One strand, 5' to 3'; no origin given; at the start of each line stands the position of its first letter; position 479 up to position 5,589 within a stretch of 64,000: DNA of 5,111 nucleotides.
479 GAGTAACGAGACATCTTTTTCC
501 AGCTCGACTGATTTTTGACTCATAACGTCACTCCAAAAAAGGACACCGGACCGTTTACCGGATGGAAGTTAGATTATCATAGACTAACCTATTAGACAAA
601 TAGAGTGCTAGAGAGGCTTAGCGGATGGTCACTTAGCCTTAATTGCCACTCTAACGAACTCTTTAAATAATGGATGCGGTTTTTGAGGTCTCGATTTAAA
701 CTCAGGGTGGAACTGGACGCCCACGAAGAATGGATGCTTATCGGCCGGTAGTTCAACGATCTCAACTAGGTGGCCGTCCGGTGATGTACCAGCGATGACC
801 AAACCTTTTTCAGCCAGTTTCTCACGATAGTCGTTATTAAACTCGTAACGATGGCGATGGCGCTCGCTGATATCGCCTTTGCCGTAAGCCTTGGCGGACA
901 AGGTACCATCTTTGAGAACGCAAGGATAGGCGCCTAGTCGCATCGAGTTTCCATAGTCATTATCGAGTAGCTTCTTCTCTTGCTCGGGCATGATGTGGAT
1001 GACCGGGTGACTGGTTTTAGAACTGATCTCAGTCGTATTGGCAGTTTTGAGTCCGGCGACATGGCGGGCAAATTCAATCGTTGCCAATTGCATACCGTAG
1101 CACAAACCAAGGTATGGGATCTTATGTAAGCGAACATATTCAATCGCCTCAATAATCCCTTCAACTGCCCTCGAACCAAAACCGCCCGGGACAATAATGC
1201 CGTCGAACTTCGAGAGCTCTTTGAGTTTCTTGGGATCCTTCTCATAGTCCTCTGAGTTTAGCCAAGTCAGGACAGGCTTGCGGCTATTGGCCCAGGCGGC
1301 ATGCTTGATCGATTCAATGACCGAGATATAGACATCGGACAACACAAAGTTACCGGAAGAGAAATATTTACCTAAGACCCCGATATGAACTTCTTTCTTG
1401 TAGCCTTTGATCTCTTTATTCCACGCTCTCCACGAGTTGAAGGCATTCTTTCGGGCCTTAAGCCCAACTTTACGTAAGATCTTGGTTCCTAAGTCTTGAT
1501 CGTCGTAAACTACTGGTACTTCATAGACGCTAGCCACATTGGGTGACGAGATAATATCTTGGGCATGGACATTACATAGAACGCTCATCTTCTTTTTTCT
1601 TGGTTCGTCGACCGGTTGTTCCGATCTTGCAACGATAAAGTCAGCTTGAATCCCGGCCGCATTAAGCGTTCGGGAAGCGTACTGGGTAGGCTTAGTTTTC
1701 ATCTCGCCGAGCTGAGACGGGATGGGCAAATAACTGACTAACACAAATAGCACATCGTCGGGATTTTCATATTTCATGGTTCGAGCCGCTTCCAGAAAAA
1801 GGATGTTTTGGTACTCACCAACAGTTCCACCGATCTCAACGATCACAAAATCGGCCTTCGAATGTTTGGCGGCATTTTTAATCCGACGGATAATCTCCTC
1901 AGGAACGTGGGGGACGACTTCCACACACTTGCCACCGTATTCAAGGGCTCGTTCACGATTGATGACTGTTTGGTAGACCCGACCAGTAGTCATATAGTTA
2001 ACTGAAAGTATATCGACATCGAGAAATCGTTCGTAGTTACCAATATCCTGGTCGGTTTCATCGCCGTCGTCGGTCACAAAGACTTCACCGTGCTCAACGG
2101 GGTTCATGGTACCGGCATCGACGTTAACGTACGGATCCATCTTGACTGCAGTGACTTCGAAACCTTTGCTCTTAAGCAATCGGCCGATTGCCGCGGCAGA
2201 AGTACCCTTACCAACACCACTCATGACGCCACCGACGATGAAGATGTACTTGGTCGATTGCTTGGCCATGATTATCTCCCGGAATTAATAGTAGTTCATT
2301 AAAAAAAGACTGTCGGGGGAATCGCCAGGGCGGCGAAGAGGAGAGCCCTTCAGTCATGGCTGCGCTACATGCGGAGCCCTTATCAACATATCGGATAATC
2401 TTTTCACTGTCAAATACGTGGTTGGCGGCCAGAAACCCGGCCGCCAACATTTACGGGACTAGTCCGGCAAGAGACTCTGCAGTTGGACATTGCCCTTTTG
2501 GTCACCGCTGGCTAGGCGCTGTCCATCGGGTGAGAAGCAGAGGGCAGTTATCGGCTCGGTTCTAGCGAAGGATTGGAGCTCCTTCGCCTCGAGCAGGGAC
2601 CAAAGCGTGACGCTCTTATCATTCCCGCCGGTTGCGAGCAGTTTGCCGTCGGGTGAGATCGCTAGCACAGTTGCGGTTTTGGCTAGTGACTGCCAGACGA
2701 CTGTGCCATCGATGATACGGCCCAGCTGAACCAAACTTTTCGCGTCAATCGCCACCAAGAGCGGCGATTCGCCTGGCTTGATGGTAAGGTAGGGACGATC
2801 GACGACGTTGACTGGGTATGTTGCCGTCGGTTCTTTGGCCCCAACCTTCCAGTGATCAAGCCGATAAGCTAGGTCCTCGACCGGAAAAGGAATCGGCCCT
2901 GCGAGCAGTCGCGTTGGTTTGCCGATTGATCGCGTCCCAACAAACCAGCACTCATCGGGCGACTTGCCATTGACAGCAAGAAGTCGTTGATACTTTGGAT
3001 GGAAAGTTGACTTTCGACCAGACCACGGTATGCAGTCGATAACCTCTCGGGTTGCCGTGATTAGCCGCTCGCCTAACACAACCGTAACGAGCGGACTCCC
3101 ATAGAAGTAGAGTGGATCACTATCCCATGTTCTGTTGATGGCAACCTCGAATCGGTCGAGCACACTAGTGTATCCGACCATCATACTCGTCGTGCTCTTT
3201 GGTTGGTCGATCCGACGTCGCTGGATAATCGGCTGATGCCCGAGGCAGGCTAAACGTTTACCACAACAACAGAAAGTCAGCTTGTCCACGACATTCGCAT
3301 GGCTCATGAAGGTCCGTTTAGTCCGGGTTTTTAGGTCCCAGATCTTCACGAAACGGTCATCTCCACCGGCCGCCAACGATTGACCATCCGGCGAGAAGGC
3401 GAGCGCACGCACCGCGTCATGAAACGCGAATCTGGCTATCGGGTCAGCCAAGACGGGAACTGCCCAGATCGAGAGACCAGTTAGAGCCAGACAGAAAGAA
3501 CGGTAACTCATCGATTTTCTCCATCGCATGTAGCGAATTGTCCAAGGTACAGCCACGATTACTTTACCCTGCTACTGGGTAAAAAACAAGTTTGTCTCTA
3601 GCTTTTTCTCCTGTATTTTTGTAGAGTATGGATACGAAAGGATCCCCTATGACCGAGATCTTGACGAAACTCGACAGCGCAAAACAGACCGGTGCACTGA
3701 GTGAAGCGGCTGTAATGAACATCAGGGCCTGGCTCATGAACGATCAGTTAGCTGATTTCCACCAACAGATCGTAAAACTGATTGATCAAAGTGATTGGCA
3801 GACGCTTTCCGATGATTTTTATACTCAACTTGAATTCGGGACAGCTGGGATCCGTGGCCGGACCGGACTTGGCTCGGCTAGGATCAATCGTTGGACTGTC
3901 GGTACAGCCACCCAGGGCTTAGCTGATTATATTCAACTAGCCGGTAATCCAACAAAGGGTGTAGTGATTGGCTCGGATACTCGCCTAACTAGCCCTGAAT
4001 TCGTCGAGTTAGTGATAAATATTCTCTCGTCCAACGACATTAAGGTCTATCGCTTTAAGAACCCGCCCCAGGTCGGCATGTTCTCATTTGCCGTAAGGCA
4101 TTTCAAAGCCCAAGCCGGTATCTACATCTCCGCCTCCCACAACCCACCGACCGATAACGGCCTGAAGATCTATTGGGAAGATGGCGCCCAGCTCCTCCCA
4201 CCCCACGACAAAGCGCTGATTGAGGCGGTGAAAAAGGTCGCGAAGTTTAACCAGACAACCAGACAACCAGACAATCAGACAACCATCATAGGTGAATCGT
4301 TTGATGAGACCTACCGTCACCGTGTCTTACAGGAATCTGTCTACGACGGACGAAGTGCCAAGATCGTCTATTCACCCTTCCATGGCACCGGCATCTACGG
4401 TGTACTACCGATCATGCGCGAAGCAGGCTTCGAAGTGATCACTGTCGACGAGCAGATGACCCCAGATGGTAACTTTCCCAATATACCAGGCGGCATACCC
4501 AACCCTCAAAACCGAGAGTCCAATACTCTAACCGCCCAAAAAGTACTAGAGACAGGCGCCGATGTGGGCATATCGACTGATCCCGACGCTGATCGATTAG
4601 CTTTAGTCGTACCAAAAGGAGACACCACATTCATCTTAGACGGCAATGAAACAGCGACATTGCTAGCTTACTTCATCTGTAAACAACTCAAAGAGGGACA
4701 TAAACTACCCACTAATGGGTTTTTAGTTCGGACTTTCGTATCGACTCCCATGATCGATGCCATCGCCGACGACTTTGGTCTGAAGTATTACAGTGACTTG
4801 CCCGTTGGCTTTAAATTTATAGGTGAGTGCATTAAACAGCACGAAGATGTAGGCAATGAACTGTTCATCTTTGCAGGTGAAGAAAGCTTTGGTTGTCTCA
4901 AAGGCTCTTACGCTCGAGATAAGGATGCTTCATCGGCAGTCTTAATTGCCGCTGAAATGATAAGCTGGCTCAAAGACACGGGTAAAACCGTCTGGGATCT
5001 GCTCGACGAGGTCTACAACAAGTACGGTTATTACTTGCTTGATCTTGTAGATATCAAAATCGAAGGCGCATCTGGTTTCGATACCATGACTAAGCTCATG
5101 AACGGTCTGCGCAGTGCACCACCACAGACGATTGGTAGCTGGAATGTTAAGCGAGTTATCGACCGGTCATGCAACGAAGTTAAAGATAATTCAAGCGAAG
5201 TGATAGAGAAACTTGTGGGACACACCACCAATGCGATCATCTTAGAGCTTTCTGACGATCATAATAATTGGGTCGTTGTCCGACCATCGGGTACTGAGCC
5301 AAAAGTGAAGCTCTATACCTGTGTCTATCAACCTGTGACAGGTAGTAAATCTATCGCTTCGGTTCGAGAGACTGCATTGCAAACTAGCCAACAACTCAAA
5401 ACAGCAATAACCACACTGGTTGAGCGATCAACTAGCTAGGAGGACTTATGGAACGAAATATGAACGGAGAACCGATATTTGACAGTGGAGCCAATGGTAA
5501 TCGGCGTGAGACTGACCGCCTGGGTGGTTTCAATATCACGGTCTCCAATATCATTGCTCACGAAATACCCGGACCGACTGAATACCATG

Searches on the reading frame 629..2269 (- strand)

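Call 10: search_protein_families(library=pfam, proteins=[window:629-2269:-], max_evalue=0.001)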
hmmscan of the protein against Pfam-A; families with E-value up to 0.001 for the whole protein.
window:629-2269:- (546 aa): 4 families
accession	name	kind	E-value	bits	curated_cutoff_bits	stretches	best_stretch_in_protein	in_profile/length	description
PF06418.20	CTP_synth_N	-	6.7e-102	340.8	26.1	1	7-269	1-264/265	CTP synthase N-terminus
PF00117.34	GATase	-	3.5e-38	131.6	22.8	1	310-540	2-189/190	Glutamine amidotransferase class-I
PF07722.19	Peptidase_C26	-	4.5e-07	30.3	20.5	1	381-523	103-219/219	Peptidase C26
PF01656.29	CbiA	-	1.3e-06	28.8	25.4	1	12-118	3-54/125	CobQ/CobB/MinD/ParA nucleotide binding domain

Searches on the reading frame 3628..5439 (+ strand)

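Call 10: search_protein_families(library=pfam, proteins=[window:3628-5439:+], max_evalue=0.001)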
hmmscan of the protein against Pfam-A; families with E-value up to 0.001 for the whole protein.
window:3628-5439:+ (603 aa): 4 families
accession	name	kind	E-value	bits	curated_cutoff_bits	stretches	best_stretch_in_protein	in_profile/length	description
PF02878.22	PGM_PMM_I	-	4.1e-36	124.1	22.5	1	68-204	2-134/138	Phosphoglucomutase/phosphomannomutase, alpha/beta/alpha domain I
PF02879.22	PGM_PMM_II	-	1.9e-20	73.8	29.3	1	230-331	4-103/103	Phosphoglucomutase/phosphomannomutase, alpha/beta/alpha domain II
PF02880.22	PGM_PMM_III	-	6.6e-17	62.1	20.7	1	338-466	1-115/115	Phosphoglucomutase/phosphomannomutase, alpha/beta/alpha domain III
PF00408.26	PGM_PMM_IV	-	1.8e-05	25.2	23.1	1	543-564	29-50/68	Phosphoglucomutase/phosphomannomutase, C-terminal domain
